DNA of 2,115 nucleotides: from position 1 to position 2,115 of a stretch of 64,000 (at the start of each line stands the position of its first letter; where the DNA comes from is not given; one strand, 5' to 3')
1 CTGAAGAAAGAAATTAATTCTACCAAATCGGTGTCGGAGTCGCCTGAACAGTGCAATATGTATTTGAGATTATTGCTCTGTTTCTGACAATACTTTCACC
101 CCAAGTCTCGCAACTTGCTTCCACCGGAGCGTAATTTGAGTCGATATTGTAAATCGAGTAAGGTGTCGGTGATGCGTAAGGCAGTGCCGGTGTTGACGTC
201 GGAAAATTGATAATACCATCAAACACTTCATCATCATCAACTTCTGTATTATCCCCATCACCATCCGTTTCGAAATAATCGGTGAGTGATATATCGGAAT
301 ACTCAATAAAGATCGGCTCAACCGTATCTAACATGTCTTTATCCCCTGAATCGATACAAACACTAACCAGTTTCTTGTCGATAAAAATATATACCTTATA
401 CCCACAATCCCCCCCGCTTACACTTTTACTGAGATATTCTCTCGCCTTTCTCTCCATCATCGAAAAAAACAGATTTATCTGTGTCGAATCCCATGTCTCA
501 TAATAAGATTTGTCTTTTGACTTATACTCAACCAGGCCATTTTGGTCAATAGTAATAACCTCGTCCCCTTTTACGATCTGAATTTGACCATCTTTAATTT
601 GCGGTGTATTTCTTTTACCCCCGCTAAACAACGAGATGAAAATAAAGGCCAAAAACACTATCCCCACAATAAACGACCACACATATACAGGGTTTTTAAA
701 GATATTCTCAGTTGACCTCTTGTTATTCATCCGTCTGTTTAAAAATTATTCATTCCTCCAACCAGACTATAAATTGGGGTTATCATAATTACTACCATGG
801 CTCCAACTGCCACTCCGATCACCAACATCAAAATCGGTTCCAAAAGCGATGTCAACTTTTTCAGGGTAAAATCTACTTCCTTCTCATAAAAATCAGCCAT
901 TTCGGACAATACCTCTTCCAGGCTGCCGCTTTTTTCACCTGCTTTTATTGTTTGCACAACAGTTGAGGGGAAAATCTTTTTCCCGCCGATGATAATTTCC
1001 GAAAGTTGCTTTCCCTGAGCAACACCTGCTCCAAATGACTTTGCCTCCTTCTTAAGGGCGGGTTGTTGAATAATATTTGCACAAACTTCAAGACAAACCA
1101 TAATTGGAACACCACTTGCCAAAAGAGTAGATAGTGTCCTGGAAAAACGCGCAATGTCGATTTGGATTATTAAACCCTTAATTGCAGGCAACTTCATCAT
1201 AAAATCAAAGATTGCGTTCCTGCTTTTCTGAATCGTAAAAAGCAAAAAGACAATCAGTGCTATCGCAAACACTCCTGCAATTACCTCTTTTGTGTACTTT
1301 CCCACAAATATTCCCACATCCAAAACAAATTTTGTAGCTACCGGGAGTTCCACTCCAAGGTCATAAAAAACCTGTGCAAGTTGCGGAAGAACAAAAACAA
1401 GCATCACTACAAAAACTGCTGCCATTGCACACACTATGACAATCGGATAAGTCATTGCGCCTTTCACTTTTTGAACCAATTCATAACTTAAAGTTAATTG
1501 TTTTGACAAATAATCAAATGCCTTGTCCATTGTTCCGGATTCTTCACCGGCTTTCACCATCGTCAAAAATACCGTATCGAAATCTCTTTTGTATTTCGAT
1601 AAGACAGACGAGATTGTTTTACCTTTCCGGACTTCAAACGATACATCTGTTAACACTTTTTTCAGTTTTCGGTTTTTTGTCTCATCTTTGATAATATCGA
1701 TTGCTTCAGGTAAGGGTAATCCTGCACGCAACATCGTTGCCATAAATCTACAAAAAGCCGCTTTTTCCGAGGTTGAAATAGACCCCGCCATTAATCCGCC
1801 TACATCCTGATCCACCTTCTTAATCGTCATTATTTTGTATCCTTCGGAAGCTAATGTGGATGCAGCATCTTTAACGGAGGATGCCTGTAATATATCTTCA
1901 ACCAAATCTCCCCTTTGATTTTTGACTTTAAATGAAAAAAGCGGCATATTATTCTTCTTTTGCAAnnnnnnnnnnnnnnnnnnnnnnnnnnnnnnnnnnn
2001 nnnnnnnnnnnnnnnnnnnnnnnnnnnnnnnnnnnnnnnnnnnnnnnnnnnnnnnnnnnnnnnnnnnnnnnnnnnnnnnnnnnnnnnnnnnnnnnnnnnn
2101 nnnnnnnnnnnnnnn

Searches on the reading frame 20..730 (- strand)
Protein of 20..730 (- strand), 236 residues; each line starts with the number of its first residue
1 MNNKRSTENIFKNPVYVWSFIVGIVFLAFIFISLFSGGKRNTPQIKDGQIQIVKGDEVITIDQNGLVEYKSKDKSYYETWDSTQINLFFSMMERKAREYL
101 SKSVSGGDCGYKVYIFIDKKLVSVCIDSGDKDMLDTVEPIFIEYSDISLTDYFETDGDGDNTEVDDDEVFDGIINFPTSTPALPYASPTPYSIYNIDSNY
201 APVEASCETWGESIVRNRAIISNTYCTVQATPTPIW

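Call 72: search_protein_families(library=pfam, proteins=[window:20-730:-], max_evalue=0.001)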
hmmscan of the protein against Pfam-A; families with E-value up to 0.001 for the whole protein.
window:20-730:- (236 aa): 0 families

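Call 80: find_encoding_contigs(protein=window:20-730:-, flank=10000, max_places=2)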
Protein window:20-730:- (236 aa): 23 contigs read that carry it; 2 places shown.
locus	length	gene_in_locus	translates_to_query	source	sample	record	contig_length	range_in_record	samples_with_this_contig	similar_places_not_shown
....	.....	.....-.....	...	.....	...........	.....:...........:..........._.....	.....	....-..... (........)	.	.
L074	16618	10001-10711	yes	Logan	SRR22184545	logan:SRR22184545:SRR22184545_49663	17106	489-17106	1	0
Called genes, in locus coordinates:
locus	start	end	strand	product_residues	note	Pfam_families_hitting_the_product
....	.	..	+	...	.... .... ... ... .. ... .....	?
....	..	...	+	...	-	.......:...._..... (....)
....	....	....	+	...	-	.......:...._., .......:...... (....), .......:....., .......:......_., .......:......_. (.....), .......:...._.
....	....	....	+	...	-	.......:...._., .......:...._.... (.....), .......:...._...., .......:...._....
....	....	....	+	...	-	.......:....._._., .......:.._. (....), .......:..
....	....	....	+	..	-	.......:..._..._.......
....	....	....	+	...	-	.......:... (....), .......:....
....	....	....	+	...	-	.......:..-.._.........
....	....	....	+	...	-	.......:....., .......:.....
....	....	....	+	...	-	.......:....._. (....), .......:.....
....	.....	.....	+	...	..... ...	-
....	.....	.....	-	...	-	-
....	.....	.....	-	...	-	-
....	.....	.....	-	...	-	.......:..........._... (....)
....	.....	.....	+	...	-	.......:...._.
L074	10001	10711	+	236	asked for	-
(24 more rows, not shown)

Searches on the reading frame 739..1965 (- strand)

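Call 72: search_protein_families(library=pfam, proteins=[window:739-1965:-], max_evalue=0.001)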
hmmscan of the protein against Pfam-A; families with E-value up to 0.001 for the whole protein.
window:739-1965:- (408 aa): 1 family
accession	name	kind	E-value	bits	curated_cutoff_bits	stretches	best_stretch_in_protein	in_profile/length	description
PF00482.28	T2SSF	-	4.7e-57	191.8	25.2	2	71-194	1-125/125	Type II secretion system (T2SS), protein F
